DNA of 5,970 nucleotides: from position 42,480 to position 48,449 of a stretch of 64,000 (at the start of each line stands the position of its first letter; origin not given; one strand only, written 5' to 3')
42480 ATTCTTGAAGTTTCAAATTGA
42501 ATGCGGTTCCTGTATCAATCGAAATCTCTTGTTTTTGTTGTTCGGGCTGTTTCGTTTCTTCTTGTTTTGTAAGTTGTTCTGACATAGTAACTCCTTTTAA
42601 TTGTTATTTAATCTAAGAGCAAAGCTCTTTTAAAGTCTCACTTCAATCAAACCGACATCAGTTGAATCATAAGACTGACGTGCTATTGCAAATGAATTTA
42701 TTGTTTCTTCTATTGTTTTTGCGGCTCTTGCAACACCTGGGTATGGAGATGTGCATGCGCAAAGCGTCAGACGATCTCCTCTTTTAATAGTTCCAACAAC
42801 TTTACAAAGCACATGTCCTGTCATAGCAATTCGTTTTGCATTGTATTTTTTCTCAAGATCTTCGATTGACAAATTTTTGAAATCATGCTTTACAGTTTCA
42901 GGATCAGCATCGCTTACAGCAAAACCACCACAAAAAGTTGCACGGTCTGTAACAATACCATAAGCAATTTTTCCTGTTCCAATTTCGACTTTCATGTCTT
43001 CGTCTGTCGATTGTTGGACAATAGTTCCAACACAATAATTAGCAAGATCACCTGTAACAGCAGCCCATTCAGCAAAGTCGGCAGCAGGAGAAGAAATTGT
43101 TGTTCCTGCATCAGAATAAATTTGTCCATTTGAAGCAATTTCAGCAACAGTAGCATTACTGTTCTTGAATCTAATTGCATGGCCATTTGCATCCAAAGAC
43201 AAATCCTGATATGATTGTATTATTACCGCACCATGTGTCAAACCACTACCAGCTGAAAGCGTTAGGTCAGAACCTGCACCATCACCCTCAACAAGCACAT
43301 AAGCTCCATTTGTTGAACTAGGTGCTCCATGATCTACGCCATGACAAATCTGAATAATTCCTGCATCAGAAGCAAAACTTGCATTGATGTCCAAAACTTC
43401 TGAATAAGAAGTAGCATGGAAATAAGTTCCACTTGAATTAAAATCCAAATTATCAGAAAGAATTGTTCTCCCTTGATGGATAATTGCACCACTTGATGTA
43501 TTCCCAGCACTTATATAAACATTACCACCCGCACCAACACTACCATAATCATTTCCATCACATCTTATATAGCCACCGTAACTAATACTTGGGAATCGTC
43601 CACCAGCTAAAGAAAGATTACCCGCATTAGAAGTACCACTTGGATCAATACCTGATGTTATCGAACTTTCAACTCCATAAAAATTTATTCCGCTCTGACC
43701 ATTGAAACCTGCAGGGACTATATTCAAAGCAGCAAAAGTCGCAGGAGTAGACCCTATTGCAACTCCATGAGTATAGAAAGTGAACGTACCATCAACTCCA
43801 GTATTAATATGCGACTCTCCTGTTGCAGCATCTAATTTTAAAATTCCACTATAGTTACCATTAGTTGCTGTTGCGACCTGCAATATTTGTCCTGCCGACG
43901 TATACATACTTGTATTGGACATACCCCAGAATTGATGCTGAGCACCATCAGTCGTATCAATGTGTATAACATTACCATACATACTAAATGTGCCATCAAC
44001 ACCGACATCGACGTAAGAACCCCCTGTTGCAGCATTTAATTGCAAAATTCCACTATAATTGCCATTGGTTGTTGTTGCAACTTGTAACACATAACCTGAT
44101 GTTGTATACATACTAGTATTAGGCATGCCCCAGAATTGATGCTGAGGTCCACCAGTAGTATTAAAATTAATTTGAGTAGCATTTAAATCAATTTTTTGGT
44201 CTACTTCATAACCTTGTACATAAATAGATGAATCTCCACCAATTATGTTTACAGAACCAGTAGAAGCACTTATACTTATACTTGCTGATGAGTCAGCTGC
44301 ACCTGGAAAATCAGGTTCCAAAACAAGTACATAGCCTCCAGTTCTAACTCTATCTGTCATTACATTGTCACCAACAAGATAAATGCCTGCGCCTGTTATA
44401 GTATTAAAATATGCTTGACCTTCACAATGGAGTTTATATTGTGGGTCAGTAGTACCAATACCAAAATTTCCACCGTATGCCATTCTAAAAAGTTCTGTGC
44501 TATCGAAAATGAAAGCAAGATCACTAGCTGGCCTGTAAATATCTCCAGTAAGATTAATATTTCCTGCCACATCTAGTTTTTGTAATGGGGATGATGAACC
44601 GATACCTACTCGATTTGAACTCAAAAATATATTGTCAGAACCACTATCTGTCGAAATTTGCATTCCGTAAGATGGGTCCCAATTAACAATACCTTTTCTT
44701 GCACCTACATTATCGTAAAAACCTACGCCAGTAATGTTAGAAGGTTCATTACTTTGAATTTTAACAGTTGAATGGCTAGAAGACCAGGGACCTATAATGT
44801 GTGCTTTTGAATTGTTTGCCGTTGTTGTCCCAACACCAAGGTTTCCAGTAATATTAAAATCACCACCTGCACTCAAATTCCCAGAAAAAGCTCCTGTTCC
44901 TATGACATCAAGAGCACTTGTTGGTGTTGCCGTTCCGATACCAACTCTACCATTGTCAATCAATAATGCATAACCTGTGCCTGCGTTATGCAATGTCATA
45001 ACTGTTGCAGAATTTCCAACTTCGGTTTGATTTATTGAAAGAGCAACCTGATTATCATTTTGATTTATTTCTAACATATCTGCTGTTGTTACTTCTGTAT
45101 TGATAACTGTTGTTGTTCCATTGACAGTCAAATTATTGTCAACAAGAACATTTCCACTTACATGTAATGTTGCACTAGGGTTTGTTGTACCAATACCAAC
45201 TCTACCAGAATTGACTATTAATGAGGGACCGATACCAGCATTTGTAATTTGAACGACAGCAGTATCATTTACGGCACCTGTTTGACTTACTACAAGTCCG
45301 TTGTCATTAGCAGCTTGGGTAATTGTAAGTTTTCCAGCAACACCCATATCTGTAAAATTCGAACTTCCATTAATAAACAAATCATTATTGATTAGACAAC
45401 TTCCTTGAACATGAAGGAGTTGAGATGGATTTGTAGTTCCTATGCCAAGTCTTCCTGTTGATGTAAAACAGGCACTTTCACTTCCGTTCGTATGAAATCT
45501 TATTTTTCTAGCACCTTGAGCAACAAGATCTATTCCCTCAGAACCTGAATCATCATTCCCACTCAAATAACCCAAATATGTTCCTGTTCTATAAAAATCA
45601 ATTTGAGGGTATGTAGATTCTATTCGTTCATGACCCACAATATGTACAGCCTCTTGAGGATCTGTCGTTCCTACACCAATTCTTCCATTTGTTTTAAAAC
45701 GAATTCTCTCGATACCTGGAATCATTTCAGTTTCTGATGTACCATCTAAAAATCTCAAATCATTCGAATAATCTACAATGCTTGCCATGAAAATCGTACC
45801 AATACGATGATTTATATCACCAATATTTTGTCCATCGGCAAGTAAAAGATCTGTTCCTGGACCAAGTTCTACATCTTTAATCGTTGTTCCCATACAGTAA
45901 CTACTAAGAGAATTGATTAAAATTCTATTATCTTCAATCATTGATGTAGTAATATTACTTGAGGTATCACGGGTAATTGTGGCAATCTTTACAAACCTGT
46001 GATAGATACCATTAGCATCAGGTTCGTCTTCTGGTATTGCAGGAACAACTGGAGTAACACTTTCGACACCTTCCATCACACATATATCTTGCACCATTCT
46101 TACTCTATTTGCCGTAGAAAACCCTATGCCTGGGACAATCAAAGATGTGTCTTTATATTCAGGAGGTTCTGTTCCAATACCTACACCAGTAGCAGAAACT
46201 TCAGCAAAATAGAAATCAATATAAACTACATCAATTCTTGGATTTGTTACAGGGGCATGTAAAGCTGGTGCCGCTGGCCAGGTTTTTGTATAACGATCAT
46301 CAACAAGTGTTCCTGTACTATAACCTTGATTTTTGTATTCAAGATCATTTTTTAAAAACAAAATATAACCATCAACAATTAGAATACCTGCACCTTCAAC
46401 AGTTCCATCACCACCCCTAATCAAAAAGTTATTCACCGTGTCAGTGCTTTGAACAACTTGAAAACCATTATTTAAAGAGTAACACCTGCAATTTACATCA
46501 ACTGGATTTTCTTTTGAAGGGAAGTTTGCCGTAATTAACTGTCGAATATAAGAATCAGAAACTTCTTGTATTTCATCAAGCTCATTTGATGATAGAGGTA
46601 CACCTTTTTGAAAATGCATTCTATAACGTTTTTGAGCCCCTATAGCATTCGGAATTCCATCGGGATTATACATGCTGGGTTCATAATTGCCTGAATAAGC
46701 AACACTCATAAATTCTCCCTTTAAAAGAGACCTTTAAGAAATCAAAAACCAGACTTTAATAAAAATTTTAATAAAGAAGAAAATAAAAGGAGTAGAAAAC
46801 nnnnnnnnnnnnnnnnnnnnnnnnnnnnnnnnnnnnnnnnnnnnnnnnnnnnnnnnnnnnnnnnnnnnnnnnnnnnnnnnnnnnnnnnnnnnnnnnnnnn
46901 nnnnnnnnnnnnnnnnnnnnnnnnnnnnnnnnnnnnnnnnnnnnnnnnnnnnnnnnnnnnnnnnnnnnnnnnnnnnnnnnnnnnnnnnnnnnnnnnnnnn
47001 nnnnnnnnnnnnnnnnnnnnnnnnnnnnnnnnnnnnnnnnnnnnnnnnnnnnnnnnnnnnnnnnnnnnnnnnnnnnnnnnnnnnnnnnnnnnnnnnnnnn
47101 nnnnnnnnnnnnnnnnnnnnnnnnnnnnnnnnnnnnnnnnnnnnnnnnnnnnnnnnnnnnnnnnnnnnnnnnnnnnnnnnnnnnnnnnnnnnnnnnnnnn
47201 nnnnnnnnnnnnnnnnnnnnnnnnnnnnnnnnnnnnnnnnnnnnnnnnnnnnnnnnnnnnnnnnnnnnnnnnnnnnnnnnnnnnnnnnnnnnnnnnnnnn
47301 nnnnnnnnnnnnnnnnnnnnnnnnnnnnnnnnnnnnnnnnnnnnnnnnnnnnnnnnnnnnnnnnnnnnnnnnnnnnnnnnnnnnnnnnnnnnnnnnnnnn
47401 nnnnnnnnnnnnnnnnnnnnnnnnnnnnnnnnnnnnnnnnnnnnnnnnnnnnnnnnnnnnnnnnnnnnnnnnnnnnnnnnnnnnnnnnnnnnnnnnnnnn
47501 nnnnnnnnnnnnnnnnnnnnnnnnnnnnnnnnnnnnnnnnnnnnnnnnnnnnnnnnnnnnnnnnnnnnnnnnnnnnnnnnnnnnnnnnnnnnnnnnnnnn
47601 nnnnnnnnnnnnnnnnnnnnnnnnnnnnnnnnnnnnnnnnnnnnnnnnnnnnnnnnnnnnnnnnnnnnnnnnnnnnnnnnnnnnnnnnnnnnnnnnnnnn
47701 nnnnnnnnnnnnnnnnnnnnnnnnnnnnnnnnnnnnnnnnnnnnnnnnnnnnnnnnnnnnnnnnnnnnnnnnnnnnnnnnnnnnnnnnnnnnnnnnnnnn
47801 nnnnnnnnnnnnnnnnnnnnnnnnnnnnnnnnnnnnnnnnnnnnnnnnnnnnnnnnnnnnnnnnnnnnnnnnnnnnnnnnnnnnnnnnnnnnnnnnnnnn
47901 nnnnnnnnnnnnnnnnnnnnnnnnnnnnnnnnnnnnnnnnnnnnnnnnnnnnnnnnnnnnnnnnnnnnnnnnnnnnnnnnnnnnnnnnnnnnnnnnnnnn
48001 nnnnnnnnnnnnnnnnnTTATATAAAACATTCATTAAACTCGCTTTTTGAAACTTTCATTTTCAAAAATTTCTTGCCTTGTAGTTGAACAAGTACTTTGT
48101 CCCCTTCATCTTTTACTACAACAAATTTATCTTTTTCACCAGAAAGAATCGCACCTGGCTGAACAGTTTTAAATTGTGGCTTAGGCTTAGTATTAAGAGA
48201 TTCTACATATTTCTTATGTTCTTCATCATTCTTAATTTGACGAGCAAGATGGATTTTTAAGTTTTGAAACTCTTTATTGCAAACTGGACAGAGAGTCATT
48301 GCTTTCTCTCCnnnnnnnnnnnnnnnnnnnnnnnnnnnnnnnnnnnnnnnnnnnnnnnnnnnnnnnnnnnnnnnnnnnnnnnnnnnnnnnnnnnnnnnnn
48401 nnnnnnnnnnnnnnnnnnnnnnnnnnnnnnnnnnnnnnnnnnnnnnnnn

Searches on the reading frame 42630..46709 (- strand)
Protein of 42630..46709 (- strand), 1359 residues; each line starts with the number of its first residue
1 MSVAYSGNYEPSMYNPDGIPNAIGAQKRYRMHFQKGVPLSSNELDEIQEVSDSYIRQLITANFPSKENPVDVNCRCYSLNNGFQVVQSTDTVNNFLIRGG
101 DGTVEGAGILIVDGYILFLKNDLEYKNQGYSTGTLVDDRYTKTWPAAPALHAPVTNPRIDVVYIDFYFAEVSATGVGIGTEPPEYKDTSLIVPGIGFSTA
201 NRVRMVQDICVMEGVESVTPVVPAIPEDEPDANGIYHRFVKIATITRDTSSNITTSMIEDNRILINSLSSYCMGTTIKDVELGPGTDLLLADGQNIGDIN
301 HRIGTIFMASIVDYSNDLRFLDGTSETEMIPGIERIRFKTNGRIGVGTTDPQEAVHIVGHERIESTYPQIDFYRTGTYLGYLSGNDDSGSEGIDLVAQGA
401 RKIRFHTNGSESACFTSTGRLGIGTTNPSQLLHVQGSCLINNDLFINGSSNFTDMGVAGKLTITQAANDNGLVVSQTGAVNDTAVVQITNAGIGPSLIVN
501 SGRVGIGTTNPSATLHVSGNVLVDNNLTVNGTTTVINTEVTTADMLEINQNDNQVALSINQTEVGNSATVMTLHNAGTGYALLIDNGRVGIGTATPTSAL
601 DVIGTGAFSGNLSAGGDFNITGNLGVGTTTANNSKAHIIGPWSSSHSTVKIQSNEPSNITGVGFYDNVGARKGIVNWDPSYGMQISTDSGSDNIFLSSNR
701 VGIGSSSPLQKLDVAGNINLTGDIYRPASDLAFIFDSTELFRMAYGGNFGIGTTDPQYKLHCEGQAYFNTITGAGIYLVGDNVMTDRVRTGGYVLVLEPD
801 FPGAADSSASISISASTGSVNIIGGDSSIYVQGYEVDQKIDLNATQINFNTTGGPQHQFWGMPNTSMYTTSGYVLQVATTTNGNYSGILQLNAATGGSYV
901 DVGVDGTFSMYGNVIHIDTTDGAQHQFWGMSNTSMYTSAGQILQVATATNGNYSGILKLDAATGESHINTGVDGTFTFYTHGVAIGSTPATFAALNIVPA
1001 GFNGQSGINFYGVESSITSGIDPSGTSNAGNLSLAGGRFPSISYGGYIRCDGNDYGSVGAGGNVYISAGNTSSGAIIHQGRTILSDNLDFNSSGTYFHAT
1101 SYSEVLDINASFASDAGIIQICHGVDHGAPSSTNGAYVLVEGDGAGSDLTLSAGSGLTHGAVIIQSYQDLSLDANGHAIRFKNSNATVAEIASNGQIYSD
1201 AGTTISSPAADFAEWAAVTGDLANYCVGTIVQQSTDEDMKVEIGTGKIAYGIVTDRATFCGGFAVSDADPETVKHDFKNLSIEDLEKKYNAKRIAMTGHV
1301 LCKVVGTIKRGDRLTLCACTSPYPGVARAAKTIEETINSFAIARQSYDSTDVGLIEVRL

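Call 6: search_protein_families(library=phrogs, proteins=[window:42630-46709:-], max_evalue=0.001)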
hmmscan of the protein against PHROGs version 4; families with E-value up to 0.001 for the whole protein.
window:42630-46709:- (1359 aa): 4 families
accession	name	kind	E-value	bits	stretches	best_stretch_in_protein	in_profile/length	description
phrog_9942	-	tail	8.3e-17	61.5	2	399-641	166-431/1178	tail fiber protein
phrog_18345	-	tail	7.5e-15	55.3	2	385-636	316-577/956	tail fiber protein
phrog_5906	-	unknown function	3.6e-07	31.3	0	586-637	40-86/197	-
phrog_28668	-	unknown function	4.9e-07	30.8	0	498-535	25-63/153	-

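Call 7: search_protein_families(library=pfam, proteins=[window:42630-46709:-], max_evalue=0.01)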
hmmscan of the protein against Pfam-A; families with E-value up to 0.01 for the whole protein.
window:42630-46709:- (1359 aa): 0 families

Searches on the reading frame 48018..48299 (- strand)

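Call 6: search_protein_families(library=phrogs, proteins=[window:48018-48299:-], max_evalue=0.001)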
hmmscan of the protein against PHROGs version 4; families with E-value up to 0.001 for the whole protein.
window:48018-48299:- (93 aa): 0 families

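Call 70: search_protein_families(library=pfam, proteins=[window:48018-48299:-], max_evalue=0.01)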
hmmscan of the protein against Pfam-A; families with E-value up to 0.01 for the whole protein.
window:48018-48299:- (93 aa): 1 family
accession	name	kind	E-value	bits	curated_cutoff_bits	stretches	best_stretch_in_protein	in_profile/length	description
PF22034.2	B129_C2H2-zf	-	0.0044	17.7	27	1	4-13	1-10/22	Uncharacterized protein B-129, C2H2 zinc finger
